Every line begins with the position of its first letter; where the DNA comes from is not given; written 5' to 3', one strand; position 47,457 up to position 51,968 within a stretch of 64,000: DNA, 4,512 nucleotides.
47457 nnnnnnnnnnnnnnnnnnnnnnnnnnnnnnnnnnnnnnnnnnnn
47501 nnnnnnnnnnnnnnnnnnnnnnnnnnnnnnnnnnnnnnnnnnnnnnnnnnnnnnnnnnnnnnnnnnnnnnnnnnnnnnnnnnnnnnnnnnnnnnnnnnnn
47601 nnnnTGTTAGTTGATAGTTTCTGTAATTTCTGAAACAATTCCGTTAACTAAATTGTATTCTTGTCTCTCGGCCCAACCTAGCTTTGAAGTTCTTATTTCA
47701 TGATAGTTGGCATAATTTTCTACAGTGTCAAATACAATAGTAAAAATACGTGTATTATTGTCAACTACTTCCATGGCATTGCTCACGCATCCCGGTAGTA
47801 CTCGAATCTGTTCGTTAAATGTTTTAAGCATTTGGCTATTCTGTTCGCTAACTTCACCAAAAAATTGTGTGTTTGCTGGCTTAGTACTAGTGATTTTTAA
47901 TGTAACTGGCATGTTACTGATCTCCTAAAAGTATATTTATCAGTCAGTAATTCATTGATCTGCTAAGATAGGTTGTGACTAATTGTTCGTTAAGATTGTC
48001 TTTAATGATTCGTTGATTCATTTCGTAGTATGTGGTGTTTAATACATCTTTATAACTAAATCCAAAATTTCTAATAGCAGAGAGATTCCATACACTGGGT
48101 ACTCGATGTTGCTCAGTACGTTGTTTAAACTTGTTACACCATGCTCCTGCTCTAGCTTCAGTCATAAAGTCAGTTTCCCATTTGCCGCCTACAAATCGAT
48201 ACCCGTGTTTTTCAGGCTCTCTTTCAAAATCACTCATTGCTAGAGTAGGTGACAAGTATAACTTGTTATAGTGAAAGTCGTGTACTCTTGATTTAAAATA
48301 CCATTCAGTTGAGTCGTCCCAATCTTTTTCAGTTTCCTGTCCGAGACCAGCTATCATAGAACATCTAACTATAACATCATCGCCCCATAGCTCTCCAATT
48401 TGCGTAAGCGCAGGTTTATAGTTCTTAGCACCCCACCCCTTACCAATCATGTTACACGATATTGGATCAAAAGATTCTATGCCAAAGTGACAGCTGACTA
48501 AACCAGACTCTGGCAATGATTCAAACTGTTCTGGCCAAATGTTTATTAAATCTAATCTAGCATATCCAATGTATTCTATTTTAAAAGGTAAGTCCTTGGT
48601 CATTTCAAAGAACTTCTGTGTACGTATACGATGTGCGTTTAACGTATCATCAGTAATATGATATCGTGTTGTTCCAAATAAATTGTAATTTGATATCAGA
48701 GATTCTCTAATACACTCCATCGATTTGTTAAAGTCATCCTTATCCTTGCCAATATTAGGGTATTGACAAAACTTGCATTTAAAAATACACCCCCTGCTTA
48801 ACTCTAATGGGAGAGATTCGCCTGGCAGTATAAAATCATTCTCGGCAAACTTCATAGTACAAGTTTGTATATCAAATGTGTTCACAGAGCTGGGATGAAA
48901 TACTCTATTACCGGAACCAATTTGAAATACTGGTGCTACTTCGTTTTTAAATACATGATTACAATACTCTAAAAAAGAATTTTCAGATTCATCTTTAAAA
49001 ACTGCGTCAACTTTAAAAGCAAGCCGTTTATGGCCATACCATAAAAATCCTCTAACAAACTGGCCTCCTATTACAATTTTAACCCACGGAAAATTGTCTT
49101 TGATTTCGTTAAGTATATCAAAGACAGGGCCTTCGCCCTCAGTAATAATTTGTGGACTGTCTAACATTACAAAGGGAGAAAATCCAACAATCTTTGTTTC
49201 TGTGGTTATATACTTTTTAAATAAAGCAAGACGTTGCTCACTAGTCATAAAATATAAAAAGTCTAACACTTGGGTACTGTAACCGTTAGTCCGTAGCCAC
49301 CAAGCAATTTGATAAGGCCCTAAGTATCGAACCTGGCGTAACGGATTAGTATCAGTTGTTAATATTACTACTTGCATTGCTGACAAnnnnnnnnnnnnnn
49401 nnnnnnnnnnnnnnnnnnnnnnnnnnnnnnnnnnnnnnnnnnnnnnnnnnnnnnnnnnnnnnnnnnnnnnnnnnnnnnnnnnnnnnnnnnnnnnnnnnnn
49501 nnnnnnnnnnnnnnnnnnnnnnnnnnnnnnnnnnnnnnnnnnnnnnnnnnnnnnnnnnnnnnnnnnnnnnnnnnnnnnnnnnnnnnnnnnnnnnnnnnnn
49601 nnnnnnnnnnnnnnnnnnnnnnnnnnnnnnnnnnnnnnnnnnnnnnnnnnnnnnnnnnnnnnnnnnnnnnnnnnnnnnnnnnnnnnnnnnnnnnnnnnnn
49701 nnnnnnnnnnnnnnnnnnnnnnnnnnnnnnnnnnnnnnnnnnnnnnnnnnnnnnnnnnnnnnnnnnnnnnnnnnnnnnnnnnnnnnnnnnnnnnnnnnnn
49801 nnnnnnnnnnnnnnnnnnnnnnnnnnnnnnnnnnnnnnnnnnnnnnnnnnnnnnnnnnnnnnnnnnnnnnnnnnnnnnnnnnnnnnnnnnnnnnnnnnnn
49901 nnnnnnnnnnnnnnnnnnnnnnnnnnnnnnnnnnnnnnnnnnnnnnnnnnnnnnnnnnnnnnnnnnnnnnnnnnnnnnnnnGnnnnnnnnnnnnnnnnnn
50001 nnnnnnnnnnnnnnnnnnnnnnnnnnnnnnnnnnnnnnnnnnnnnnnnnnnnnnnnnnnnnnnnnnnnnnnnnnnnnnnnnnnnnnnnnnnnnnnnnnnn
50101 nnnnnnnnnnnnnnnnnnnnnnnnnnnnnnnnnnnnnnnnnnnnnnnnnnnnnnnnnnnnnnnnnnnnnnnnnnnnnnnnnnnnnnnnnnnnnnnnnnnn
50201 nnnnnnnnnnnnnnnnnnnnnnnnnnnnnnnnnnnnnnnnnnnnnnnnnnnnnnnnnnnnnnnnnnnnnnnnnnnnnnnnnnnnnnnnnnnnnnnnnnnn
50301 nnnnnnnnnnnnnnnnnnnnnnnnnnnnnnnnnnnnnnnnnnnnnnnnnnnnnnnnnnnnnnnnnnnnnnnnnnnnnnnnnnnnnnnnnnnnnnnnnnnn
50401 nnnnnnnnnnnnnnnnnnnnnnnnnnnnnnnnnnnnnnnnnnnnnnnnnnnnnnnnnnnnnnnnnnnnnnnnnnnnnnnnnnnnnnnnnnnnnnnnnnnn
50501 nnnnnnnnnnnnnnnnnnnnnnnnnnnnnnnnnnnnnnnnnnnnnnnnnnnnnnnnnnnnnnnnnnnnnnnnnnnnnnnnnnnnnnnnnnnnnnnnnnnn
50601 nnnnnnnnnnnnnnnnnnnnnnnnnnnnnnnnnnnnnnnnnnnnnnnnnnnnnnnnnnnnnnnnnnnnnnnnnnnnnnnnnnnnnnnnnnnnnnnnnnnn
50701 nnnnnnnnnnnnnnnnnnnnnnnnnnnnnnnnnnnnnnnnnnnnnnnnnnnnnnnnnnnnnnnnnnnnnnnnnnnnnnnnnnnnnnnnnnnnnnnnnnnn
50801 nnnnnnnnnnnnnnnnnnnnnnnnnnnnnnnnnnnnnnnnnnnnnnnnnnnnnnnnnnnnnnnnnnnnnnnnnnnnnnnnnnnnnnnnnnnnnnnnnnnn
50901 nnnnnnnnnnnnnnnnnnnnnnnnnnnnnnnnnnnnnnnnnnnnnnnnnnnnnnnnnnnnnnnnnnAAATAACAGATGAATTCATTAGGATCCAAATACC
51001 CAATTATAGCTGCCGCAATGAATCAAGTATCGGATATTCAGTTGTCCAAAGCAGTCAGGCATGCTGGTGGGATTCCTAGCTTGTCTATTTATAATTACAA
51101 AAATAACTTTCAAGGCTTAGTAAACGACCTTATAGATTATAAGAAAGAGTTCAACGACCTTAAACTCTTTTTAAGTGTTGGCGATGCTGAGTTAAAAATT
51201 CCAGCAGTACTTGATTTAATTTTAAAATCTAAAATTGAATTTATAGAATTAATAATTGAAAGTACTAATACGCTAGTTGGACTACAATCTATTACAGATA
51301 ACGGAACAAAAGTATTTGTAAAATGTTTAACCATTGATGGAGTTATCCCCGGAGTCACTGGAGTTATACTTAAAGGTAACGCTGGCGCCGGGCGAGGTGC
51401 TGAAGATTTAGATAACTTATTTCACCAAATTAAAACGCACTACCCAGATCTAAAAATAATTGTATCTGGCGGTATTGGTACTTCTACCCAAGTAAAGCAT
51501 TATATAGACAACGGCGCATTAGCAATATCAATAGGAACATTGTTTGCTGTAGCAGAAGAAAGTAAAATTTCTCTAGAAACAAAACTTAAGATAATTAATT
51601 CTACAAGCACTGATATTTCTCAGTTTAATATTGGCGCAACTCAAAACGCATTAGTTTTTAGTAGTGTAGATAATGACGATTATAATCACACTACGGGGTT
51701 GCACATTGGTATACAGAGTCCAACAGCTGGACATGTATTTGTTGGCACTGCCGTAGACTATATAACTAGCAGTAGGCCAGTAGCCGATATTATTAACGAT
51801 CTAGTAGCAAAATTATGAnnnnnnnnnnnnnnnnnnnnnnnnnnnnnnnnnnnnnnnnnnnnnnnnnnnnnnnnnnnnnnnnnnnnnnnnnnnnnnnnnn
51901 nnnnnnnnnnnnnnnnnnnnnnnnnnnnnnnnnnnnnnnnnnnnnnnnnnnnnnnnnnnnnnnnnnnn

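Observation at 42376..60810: An ~18.5-kb phage-borne enzyme island: six PP-loop ATPases, two B12-radical-SAM enzymes, seven Fe/2OG oxygenases, a Rieske oxygenase, a desaturase, an FMN oxidoreductase and a binding protein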

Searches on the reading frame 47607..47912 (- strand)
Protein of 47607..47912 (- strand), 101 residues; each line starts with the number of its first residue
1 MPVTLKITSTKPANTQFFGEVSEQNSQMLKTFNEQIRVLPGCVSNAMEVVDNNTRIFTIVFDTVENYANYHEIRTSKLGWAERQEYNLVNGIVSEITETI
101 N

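Call 3: search_protein_families(library=pfam, proteins=[window:47607-47912:-], max_evalue=0.01)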
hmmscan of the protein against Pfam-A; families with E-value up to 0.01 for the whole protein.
window:47607-47912:- (101 aa): 0 families

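Call 15: search_protein_families(library=phrogs, proteins=[window:47607-47912:-], max_evalue=0.01)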
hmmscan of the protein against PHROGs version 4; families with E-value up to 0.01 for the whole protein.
window:47607-47912:- (101 aa): 0 families

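Call 78: search_solved_structures(query=A7, max_evalue=10)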
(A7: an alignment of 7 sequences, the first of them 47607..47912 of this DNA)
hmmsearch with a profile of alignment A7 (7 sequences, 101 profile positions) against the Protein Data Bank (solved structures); distinct sequences matched with E-value up to 10: 4.
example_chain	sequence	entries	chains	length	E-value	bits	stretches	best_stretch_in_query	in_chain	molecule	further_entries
6z1p_AH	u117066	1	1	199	0.18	15.7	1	22-83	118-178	mL40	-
1lq9_A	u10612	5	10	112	0.21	15.5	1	32-67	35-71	ACTVA-ORF6 MONOOXYGENASE | ActaVA-Orf6 monooxygenase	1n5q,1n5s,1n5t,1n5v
9kdp_A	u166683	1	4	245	0.46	14.4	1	27-85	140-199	Anthrone monooxygenase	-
1tt9_A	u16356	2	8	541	1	13.3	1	17-60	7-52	Formimidoyltransferase-cyclodeaminase (Formiminotransferase- cyclodeaminase) (FTCD) (58 kD | Formimidoyltransferase-cyclodeaminase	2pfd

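Call 83: find_homologous_proteins(query=A7, max_evalue=0.001)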
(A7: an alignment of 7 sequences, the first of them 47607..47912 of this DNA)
Query A7 (7 sequences) (101 aa, profile of the alignment): 29 proteins with E <= 0.001 among 175 candidates.
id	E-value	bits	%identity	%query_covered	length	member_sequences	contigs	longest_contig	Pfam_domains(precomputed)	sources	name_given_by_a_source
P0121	2.8e-43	164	36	100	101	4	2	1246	-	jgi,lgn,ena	jgi:hypothetical protein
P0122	4.6e-43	164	88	100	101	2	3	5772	-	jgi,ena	jgi:hypothetical protein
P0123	7.8e-43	163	100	100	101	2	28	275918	-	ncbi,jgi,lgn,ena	jgi:hypothetical protein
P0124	7.8e-43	163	39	89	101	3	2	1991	-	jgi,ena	-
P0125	4.2e-42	161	81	99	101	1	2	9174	-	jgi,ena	jgi:hypothetical protein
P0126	8.2e-42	160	65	100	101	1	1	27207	-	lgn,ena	-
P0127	3.6e-41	158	41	100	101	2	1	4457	-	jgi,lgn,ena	-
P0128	3.9e-41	158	41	100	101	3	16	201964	-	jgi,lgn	-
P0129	4.0e-41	158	82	99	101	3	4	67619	-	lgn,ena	-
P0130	5.0e-41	157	39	99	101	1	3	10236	-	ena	-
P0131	7.9e-41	157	38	99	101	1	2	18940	-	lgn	-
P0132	1.4e-40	156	40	91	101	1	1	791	-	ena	-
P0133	2.3e-40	155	40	100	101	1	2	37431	-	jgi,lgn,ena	jgi:heme-degrading monooxygenase HmoA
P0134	1.1e-39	153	40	97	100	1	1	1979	-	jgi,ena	jgi:heme-degrading monooxygenase HmoA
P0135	1.7e-37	146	82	99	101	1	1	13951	-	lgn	-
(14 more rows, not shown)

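Call 84: find_encoding_contigs(protein=P0123, flank=2000, max_places=6)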
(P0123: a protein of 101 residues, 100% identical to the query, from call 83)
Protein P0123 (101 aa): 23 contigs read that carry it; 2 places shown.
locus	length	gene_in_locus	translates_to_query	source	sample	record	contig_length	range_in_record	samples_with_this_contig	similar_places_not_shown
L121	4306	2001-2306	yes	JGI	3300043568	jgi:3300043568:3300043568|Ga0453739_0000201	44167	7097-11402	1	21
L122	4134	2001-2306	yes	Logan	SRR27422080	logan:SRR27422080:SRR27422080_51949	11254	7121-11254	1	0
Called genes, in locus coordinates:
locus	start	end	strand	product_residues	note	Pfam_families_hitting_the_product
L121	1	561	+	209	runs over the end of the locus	-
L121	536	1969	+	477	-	PF04055:Radical_SAM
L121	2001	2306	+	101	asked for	-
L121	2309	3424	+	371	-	-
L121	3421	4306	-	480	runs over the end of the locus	PF04055:Radical_SAM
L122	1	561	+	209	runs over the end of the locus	-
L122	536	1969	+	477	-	PF04055:Radical_SAM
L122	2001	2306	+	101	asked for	-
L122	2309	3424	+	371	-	-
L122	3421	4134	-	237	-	?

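Call 87: list_cluster_members(proteins=[P0123, P0073, P0062, P0099])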
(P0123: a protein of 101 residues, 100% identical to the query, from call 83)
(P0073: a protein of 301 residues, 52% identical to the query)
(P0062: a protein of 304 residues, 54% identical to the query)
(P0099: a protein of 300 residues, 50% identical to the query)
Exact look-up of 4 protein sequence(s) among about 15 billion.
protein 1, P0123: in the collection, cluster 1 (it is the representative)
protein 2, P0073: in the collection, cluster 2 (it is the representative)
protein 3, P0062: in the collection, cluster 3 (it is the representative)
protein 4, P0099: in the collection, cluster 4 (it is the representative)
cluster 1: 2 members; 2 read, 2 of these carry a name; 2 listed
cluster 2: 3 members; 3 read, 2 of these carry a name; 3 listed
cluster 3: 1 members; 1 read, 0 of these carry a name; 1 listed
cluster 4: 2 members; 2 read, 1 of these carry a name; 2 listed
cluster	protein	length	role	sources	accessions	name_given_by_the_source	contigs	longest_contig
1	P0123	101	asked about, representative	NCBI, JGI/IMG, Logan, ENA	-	hypothetical protein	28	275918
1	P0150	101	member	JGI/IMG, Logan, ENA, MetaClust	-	\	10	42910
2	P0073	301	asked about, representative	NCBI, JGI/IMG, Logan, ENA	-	hypothetical protein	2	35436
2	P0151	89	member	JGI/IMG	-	hypothetical protein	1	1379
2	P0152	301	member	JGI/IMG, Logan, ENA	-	-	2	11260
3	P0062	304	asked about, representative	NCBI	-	-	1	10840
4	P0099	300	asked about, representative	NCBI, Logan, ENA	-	-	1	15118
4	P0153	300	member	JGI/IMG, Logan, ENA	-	hypothetical protein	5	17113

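Call 92: predict_structure(alignment_id=A10)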
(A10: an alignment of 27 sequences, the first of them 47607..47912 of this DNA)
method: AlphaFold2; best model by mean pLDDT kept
length: 101 residues; sequences in the alignment: 27
mean_pLDDT: 96.1   pTM: 0.83
mean pLDDT of the five models: 96.1, 95.5, 94.5, 94.4, 94.3
residues with pLDDT >= 90: 98; 70-90: 3; 50-70: 0; < 50: 0
segments of 3 or more residues with pLDDT < 50: none
pLDDT, mean of each block of 10 residues (from residue 1): 97 97 96 94 97 98 98 93 96 97 85
secondary structure, 60 per line:
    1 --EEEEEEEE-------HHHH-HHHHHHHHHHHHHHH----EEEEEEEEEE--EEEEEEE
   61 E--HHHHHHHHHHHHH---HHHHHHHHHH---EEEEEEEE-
elements in order: E3-10 H18-21 H23-37 E42-51 E54-61 H64-76 H80-89 E93-100

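Call 95: fold_search(model_id=the predicted structure, library=pdb)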
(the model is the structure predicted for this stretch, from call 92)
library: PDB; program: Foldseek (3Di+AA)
matches with E <= 10: 1765; with E <= 0.001: 129
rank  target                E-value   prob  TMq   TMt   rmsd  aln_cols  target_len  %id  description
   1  3e8o_A                1.9e-06  1.00  0.67  0.66   3.5       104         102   13  CRYSTAL STRUCTURE OF A PUTATIVE ANTIBIOTIC BIOSYNTHESIS MONOOXYGENASE (DR_2100) FROM DEINOCOCCUS RADIODURANS AT 1.40 A (released 2008-09-09)
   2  1q8b                  3.7e-06  1.00  0.62  0.66   3.5       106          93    8  Structural Genomics, protein YJCS (released 2004-03-30)
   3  3fgv_A                5.2e-06  1.00  0.66  0.70   4.0       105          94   14  CRYSTAL STRUCTURE OF A PUTATIVE ANTIBIOTIC BIOSYNTHESIS MONOOXYGENASE (SPO2313) FROM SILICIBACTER POMEROYI DSS-3 AT 1. (released 2008-12-23)
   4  3e8o_B                6.4e-06  1.00  0.66  0.66   3.4       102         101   13  CRYSTAL STRUCTURE OF A PUTATIVE ANTIBIOTIC BIOSYNTHESIS MONOOXYGENASE (DR_2100) FROM DEINOCOCCUS RADIODURANS AT 1.40 A (released 2008-09-09)
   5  3kg1_A                9.8e-06  1.00  0.63  0.65   3.8       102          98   12  Crystal structure of SnoaB, a cofactor-independent oxygenase from Streptomyces nogalater, mutant N63A (released 2010-01-26)
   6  9lmm_B                1.1e-05  1.00  0.56  0.59   4.4       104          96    9  An antibiotic biosynthesis monooxygenase family protein from Streptomyces sp. MA37 (released 2025-11-26)
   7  2fb0                  1.6e-05  1.00  0.63  0.67   3.6       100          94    8  Crystal Structure of Conserved Protein of Unknown Function from Bacteroides thetaiotaomicron VPI-5482 at 2.10 A Resoluti (released 2006-01-24)
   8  4dn9_B                1.8e-05  1.00  0.58  0.60   4.2       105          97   17  CRYSTAL STRUCTURE OF putative Antibiotic biosynthesis monooxygenase from Chloroflexus aurantiacus J-10-fl (released 2012-02-22)
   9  2ifx_B                1.8e-05  1.00  0.58  0.60   4.1       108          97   18  Crystal structure of a putative 4-methylmuconolactone methylisomerase (YP_295714.1) from Ralstonia eutropha JMP134 at  (released 2006-10-10)
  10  4npo_B                2.1e-05  1.00  0.66  0.64   3.7       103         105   13  Crystal structure of protein with unknown function from Deinococcus radiodurans at P61 spacegroup (released 2013-12-11)
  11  3hfk_D                2.6e-05  1.00  0.51  0.48   4.8       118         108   17  Crystal structure of 4-methylmuconolactone methylisomerase (H52A) in complex with 4-methylmuconolactone (released 2009-09-29)
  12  7bio_B                2.8e-05  1.00  0.62  0.58   3.8       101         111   11  Crystal structure of monooxygenase RslO4 from Streptomyces bottropensis (released 2021-01-20)
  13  1y0h_B                2.8e-05  1.00  0.58  0.59   3.8       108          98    9  Structure of Rv0793 from Mycobacterium tuberculosis (released 2004-12-28)
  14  3kg0_C                3.0e-05  1.00  0.63  0.65   3.8       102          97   12  Crystal structure of SnoaB, a cofactor-independent oxygenase from Streptomyces nogalater, determined to 1.7 resolution (released 2010-01-26)
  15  4zos_C                3.0e-05  1.00  0.58  0.57   4.1       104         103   13  2.20 Angstrom resolution crystal structure of protein YE0340 of unidentified function from Yersinia enterocolitica sub (released 2015-06-17)
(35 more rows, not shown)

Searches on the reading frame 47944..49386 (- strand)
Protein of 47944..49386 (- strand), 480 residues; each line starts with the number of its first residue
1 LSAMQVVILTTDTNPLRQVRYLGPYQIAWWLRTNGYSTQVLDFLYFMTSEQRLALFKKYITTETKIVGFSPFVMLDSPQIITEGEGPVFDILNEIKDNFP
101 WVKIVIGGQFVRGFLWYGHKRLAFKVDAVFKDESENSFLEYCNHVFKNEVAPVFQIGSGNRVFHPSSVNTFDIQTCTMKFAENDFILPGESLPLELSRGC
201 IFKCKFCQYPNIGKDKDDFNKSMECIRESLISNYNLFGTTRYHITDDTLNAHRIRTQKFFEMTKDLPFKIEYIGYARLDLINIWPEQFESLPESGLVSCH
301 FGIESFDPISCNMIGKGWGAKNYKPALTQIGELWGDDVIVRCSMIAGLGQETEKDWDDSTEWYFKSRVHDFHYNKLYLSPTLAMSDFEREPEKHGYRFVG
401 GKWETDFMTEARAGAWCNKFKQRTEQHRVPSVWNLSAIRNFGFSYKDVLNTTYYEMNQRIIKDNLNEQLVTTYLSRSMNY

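Call 3: search_protein_families(library=pfam, proteins=[window:47944-49386:-], max_evalue=0.01)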
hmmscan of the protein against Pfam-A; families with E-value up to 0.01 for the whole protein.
window:47944-49386:- (480 aa): 1 family
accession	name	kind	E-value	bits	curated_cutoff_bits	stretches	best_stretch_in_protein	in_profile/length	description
PF04055.27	Radical_SAM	-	1e-09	39.3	29.5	1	195-362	2-165/166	Radical SAM superfamily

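Call 19: search_protein_families(library=ncbifam, proteins=[window:47944-49386:-], max_evalue=0.01)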
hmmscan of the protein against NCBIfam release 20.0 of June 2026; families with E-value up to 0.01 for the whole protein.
window:47944-49386:- (480 aa): 10 families
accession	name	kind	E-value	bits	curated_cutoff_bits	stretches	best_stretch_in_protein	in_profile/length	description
TIGR04479.1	bcpD_PhpK_rSAM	subfamily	8.6e-18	64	600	1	87-426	126-466/504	PhpK family radical SAM P-methyltransferase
TIGR03975.1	rSAM_ocin_1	subfamily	1.1e-08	34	281.85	1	89-320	145-387/606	RiPP maturation radical SAM C-methyltransferase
NF050148.1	rSAM_ApyD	equivalog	4.2e-08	32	750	1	191-359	199-359/645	RiPP biosynthesis radical SAM protein ApyD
TIGR04013.1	B12_SAM_MJ_1487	hypoth_equivalog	7.2e-08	31.7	251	1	87-214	58-174/382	TIGR04013 family B12-binding domain/radical SAM domain-containing protein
TIGR04072.2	rSAM_ladder_B12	equivalog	4.7e-07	28.8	360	1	19-319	16-305/443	lipid biosynthesis B12-binding/radical SAM protein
TIGR04385.1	B12_rSAM_cofa1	equivalog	9.8e-06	25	450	1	190-282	194-285/438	B12 lower ligand biosynthesis radical SAM protein BzaD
TIGR03471.1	HpnJ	equivalog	3.7e-05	22.8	577.6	1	195-356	201-355/472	hopanoid biosynthesis associated radical SAM protein HpnJ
NF038361.1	rSAM_Sden_1168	equivalog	4.6e-05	22.2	575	1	192-359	283-444/560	Sden_1168 family B12-binding radical SAM P-methyltransferase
TIGR02026.1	BchE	equivalog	0.0002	20.4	481.35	1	195-361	198-360/497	magnesium-protoporphyrin IX monomethyl ester anaerobic oxidative cyclase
TIGR04014.1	B12_SAM_MJ_0865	equivalog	0.00033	19.6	360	1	189-371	158-341/434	methyl-coenzyme M reductase glutamine C-methyltransferase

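Call 69: search_solved_structures(query=window:47944-49386:-, max_evalue=0.1)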
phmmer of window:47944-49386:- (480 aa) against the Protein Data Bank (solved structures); distinct sequences matched with E-value up to 0.1: 1.
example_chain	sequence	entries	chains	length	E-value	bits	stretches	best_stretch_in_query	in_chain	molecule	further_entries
6xi9_A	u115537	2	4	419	0.06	15.1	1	191-255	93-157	Aminodeoxyfutalosine synthase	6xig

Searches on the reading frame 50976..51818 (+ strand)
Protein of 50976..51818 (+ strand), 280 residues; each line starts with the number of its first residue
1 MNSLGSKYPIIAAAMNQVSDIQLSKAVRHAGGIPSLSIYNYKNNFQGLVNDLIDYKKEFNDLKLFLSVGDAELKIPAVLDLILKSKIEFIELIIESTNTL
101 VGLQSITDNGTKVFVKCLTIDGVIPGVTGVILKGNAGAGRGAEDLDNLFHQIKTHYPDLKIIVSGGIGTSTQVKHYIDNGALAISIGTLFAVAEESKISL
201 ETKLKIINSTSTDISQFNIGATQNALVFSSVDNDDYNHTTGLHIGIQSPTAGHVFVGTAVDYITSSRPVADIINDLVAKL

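Call 3: search_protein_families(library=pfam, proteins=[window:50976-51818:+], max_evalue=0.01)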
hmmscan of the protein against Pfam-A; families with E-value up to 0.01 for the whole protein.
window:50976-51818:+ (280 aa): 2 families
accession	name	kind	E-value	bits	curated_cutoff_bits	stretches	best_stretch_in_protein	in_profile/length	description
PF03060.21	NMO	-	4.3e-11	43.2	28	1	143-214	179-249/331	Nitronate monooxygenase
PF00478.31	IMPDH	-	5.8e-06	26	25.6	1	143-197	191-246/345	IMP dehydrogenase / GMP reductase domain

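Call 15: search_protein_families(library=phrogs, proteins=[window:50976-51818:+], max_evalue=0.01)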
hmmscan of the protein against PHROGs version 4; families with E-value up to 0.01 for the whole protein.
window:50976-51818:+ (280 aa): 3 families
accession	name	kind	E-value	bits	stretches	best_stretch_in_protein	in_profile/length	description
phrog_17890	-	unknown function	1.5e-11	44.8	1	147-215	191-258/346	-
phrog_9582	-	other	0.00012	22.2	0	159-201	213-255/353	dehydrogenase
phrog_23281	-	unknown function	0.0067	16.7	1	147-244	171-265/308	-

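Call 65: search_protein_families(library=ncbifam, proteins=[window:50976-51818:+], max_evalue=0.01)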
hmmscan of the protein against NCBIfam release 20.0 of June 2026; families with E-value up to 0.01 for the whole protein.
window:50976-51818:+ (280 aa): 8 families
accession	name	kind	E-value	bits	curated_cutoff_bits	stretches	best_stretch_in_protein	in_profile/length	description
TIGR03151.1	enACPred_II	equivalog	1.8e-10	40.6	453.1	1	4-213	8-216/307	enoyl-[acyl-carrier-protein] reductase FabK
TIGR01302.1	IMP_dehydrog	equivalog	4.4e-05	22.5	481.5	0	150-187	257-293/450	IMP dehydrogenase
TIGR01306.1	GMP_reduct_2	equivalog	8.6e-05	22.2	465.65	1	11-220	62-261/321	GMP reductase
NF003198.0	PRK04169.1-2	subfamily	0.0001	21.5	247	1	136-200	176-239/249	geranylgeranylglyceryl/heptaprenylglyceryl phosphate synthase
NF005119.0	PRK06552.1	subfamily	0.00045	19.8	238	1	148-191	145-187/213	bifunctional 2-keto-4-hydroxyglutarate aldolase/2-keto-3-deoxy-6-phosphogluconate aldolase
TIGR02177.1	PorB_KorB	subfamily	0.0026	17.3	261.9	1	160-251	29-122/286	2-oxoacid:acceptor oxidoreductase, beta subunit, pyruvate/2-ketoisovalerate family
NF005574.0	PRK07259.1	equivalog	0.0031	16.5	269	1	151-205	231-284/304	dihydroorotate dehydrogenase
NF003966.0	PRK05458.1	equivalog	0.0087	15.4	344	0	122-198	169-242/327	GMP reductase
